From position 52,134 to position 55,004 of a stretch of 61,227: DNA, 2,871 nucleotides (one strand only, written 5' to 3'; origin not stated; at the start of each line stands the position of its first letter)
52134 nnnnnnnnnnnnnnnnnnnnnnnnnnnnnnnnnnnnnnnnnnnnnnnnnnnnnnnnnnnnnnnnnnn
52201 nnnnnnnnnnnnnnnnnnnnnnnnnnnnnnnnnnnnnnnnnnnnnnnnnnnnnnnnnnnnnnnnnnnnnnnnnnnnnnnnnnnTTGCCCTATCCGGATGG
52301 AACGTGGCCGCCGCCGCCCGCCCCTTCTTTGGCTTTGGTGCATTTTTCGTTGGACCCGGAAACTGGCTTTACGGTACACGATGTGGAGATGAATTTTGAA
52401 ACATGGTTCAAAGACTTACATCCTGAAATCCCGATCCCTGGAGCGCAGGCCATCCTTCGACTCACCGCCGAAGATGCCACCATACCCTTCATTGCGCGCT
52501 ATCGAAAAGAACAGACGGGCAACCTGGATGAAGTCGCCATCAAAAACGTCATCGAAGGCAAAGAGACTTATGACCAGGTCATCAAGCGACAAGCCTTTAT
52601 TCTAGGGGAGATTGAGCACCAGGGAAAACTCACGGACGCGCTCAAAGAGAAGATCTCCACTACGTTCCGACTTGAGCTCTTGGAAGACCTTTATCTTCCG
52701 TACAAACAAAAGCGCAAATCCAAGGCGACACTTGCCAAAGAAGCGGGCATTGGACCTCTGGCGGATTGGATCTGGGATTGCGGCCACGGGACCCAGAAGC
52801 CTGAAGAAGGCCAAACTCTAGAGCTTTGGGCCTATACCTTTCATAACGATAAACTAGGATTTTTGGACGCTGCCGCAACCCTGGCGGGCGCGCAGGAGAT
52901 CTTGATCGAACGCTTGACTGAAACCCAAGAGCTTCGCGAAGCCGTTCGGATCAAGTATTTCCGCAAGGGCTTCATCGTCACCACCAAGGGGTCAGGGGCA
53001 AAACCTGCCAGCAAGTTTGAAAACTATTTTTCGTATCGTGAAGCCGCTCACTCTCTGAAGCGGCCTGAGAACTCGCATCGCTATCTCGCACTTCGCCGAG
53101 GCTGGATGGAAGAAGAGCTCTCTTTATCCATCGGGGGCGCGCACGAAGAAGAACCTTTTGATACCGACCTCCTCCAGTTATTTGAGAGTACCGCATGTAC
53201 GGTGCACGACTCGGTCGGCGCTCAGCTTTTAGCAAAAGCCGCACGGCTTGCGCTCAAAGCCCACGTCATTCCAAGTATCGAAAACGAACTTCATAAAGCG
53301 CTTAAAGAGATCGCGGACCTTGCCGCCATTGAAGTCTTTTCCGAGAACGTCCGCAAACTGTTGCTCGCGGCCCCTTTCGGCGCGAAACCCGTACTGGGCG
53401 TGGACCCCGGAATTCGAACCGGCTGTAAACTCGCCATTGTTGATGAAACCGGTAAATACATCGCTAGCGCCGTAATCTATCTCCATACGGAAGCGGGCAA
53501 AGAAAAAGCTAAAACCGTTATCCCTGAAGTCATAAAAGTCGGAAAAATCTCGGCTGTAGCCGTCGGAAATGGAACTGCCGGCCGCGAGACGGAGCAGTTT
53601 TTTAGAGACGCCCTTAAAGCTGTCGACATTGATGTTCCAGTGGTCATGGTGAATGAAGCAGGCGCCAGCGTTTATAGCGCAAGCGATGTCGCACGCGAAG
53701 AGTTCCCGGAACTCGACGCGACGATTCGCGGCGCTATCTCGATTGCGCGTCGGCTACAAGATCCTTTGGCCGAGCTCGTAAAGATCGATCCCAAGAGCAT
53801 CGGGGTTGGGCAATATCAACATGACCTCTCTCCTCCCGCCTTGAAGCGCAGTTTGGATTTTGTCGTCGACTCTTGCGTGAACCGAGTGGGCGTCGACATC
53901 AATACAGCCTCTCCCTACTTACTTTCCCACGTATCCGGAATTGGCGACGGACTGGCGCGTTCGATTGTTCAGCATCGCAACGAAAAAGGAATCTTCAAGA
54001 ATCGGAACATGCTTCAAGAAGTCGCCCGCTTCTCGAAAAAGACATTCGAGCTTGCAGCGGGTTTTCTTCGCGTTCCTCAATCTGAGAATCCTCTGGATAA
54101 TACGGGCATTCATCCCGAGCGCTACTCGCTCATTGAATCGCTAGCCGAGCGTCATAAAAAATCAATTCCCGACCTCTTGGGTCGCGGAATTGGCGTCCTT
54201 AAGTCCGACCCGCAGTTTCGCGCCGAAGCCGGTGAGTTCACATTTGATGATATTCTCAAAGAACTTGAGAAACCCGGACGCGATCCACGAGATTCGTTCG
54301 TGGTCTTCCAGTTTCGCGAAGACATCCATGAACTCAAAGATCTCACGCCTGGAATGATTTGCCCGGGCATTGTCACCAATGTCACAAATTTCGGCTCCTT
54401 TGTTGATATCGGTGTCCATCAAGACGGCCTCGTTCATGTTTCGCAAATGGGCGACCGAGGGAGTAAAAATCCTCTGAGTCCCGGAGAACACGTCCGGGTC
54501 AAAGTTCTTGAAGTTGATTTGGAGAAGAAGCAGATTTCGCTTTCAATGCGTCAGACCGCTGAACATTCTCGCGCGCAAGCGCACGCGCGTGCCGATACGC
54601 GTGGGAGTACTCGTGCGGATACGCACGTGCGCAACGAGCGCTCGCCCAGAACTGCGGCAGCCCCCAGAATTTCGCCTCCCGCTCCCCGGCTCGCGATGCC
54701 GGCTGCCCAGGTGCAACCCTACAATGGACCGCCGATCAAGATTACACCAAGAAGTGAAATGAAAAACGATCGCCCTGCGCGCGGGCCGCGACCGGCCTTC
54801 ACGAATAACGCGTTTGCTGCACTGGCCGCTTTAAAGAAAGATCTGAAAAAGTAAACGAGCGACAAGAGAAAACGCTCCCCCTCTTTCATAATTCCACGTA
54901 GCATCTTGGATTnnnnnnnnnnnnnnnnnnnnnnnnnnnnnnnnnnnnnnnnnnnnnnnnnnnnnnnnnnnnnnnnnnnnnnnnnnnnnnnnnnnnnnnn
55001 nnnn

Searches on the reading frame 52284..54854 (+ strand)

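Call 20: search_protein_families(library=pfam, proteins=[window:52284-54854:+], max_evalue=0.00001)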
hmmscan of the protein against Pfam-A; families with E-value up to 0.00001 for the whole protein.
window:52284-54854:+ (856 aa): 8 families
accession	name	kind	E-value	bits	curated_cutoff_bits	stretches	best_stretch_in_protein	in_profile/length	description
PF16921.10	Tex_YqgF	-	1.4e-48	164.9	27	1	368-492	1-126/126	Tex protein YqgF-like domain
PF12836.13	HHH_3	-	6.8e-24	84.2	27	1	532-596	1-65/65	Helix-hairpin-helix motif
PF22706.1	Tex_central_region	-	8e-24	85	27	1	183-352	10-178/178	Tex central region-like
PF09371.15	Tex_N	-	4.4e-18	65.2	32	1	54-111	18-75/75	Tex-like protein N-terminal domain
PF17674.7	HHH_9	-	6.1e-18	65.9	23.1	1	602-669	1-70/70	HHH domain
PF00575.29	S1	-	6.2e-16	59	22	1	689-756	4-74/74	S1 RNA binding domain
PF14639.11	YqgF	-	2.5e-08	34.3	35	1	385-499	25-147/150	Holliday-junction resolvase-like of SPT6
PF23459.1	S1_RRP5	-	3e-06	28.1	27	1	687-754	1-71/72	RRP5 S1 domain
